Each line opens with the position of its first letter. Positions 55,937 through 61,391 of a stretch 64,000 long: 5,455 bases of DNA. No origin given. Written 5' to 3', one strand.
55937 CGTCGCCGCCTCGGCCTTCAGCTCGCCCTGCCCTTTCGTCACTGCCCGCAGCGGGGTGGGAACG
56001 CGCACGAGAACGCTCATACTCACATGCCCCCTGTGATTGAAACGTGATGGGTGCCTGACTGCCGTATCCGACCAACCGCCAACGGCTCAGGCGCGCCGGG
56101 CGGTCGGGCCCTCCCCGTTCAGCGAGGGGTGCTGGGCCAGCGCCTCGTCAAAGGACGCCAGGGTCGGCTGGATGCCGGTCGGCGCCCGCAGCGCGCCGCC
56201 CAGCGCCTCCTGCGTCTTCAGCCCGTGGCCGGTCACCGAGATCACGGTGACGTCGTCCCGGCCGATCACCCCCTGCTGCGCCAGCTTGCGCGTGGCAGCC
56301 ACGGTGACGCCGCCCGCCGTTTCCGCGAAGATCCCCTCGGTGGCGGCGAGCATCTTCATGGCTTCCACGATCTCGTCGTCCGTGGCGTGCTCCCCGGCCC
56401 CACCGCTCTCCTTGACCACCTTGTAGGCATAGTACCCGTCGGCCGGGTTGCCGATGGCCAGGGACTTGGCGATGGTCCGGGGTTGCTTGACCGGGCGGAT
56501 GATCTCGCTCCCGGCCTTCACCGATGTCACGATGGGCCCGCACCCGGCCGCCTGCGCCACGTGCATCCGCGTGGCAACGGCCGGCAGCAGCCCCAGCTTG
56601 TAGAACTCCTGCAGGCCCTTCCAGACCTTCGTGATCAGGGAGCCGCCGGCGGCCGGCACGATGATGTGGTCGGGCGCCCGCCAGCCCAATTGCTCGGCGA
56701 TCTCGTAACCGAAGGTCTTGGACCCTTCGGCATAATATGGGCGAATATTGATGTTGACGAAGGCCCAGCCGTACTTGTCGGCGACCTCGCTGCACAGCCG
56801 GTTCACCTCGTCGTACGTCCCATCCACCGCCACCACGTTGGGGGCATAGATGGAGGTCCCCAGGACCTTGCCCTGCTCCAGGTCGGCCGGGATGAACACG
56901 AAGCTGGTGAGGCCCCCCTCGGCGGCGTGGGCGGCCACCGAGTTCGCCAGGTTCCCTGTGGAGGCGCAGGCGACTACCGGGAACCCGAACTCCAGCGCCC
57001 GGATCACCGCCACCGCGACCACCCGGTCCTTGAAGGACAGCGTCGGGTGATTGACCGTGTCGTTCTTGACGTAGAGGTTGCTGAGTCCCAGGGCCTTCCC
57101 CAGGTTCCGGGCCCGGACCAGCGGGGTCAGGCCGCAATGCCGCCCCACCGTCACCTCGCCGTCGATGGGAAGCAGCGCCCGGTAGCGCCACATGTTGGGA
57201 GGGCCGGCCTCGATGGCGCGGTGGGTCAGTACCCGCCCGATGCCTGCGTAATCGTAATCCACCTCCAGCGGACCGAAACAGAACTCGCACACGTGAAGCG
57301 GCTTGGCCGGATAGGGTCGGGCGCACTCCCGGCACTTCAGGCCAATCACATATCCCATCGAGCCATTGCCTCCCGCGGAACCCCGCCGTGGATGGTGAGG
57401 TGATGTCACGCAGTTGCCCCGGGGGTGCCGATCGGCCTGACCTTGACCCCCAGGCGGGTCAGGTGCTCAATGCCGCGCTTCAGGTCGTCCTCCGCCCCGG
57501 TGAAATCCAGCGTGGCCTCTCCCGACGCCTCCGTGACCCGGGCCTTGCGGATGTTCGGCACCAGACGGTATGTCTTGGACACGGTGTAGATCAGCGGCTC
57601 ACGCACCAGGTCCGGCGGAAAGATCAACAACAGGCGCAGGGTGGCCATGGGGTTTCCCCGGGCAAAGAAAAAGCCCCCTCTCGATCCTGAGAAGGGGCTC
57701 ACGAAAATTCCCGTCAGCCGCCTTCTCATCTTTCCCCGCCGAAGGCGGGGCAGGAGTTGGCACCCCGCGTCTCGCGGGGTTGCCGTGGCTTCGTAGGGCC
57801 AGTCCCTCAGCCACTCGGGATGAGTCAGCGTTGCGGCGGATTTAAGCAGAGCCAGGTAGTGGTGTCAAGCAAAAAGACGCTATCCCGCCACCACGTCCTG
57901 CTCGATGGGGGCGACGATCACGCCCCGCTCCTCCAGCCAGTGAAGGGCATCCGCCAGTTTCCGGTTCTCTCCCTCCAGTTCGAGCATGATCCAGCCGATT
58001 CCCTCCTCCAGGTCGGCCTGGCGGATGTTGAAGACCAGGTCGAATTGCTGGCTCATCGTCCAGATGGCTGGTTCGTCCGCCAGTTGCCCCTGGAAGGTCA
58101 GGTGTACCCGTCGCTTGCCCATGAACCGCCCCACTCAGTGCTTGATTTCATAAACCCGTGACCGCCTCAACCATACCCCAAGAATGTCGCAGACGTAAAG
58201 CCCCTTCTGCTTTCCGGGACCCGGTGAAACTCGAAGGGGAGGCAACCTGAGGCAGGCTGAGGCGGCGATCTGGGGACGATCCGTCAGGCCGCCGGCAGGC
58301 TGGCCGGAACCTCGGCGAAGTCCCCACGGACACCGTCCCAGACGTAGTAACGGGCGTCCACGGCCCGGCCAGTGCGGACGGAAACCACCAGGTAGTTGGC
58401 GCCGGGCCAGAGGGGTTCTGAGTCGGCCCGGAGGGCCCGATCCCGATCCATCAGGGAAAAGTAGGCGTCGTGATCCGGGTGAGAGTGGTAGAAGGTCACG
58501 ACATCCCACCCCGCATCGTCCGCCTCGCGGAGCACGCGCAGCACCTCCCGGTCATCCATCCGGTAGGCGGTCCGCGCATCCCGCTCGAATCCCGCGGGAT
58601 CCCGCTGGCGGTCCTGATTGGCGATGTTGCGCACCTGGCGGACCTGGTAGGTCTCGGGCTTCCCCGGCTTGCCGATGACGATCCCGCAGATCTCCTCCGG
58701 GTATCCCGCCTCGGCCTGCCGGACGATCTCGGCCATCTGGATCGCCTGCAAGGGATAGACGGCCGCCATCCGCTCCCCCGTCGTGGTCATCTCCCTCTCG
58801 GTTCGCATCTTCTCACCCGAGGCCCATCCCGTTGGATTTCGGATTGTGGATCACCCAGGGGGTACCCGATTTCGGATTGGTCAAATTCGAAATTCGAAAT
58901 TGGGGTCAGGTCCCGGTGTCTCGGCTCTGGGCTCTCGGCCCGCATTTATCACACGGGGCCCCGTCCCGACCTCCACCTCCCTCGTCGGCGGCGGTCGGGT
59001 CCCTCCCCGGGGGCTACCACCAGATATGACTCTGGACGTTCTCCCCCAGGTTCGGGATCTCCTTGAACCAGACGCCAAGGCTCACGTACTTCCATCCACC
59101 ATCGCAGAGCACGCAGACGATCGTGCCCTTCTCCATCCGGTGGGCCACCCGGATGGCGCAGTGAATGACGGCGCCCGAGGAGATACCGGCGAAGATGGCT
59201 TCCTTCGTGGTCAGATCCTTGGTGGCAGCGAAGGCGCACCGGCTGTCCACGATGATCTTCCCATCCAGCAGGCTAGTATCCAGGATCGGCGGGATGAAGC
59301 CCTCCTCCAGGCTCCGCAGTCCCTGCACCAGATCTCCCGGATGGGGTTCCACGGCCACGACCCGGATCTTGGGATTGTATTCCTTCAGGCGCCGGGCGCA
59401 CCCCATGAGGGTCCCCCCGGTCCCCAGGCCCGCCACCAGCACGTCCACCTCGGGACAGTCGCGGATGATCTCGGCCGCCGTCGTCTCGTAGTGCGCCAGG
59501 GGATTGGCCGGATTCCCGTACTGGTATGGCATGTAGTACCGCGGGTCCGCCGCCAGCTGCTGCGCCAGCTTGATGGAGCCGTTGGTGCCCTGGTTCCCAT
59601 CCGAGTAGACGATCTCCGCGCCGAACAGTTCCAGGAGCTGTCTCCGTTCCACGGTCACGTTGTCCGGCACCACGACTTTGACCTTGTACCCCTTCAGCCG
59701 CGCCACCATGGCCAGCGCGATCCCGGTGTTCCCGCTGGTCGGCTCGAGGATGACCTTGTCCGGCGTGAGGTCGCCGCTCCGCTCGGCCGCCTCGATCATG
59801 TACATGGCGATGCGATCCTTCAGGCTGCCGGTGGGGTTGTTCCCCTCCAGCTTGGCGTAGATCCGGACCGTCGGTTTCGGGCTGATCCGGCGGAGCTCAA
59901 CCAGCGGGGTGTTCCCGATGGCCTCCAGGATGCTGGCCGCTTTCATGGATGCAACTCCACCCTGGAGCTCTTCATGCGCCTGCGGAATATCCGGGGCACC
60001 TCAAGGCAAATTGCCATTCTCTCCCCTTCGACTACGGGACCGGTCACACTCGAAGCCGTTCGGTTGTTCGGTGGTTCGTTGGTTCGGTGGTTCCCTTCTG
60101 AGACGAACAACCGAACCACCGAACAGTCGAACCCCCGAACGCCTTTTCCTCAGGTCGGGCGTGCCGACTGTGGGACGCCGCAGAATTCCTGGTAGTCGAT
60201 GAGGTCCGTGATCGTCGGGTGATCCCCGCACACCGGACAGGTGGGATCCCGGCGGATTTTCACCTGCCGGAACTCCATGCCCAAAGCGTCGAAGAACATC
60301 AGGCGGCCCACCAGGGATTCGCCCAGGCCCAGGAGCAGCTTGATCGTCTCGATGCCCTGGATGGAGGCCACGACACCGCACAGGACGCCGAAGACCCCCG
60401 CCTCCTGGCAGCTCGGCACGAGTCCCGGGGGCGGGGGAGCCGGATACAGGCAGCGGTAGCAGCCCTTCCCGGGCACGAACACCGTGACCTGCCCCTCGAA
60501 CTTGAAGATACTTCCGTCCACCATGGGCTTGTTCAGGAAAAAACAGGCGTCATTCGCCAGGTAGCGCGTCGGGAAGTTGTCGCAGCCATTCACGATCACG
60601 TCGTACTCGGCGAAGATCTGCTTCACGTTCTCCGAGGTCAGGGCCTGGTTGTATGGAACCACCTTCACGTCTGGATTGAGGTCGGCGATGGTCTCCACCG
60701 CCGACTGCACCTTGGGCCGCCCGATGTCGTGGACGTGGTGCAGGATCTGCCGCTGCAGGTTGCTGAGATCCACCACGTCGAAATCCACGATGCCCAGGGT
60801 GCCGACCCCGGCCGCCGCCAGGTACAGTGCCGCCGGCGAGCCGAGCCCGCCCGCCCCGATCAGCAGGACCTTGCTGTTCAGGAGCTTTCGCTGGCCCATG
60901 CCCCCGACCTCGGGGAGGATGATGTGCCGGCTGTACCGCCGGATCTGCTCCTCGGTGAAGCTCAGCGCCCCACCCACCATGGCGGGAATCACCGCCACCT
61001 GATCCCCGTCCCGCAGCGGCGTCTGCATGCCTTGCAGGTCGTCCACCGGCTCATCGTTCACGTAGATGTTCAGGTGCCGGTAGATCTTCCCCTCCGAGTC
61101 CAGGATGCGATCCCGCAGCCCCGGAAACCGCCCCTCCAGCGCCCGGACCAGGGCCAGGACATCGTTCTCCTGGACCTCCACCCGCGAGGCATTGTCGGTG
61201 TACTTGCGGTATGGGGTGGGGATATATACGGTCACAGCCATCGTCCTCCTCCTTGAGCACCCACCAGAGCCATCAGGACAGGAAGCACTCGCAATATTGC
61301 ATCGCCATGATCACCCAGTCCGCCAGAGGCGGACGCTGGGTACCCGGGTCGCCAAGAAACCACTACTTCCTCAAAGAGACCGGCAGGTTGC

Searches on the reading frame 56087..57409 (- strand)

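Call 67: search_protein_families(library=pfam, proteins=[window:56087-57409:-], max_evalue=0.00001)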
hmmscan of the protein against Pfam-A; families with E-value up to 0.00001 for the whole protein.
window:56087-57409:- (440 aa): 2 families
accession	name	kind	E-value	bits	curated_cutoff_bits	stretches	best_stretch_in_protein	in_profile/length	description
PF00291.31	PALP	-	1.2e-67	228.8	35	1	91-394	4-295/295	Pyridoxal-phosphate dependent enzyme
PF05810.19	NinF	-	1.6e-06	28.3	27.5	1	25-49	1-25/25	NinF protein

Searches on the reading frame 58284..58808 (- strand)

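Call 67: search_protein_families(library=pfam, proteins=[window:58284-58808:-], max_evalue=0.00001)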
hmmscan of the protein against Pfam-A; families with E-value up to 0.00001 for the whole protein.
window:58284-58808:- (174 aa): 1 family
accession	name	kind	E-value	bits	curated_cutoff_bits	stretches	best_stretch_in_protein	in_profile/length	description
PF14464.11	Prok-JAB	-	5.4e-21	75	25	1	25-142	5-101/114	Prokaryotic homologs of the JAB domain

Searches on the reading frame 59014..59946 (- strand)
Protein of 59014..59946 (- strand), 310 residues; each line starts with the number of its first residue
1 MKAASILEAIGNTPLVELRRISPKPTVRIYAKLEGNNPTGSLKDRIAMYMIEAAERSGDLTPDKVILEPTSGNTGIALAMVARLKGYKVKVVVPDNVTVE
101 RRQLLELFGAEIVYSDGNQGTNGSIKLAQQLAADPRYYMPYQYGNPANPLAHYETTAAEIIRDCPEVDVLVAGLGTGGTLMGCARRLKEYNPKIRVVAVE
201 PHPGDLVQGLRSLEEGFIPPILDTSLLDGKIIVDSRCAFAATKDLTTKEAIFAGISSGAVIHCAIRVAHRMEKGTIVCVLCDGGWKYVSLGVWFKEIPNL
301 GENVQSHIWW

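Call 67: search_protein_families(library=pfam, proteins=[window:59014-59946:-], max_evalue=0.00001)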
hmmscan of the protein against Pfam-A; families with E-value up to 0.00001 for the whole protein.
window:59014-59946:- (310 aa): 1 family
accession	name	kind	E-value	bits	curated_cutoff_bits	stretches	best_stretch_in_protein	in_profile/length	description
PF00291.31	PALP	-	1.1e-75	255.2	35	1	7-282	2-295/295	Pyridoxal-phosphate dependent enzyme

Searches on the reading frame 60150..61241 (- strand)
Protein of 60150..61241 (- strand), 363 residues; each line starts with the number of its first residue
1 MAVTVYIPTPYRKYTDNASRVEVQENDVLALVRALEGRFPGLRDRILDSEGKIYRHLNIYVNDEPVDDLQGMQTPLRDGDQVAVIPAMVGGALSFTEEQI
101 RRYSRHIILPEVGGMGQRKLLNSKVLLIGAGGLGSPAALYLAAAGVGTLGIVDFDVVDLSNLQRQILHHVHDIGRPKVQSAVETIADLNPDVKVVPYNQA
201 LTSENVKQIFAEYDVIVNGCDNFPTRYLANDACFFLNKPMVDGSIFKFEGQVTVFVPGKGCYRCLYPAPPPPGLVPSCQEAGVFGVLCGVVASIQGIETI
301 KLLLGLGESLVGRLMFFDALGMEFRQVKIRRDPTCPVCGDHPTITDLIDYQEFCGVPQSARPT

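Call 67: search_protein_families(library=pfam, proteins=[window:60150-61241:-], max_evalue=0.00001)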
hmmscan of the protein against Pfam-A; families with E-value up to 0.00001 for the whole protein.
window:60150-61241:- (363 aa): 2 families
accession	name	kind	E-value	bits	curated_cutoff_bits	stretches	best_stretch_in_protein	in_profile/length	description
PF00899.27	ThiF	-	7.7e-85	284.3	28.1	1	103-337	1-238/238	ThiF family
PF02597.26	ThiS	-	7.9e-12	46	22.5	1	5-91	1-76/76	ThiS family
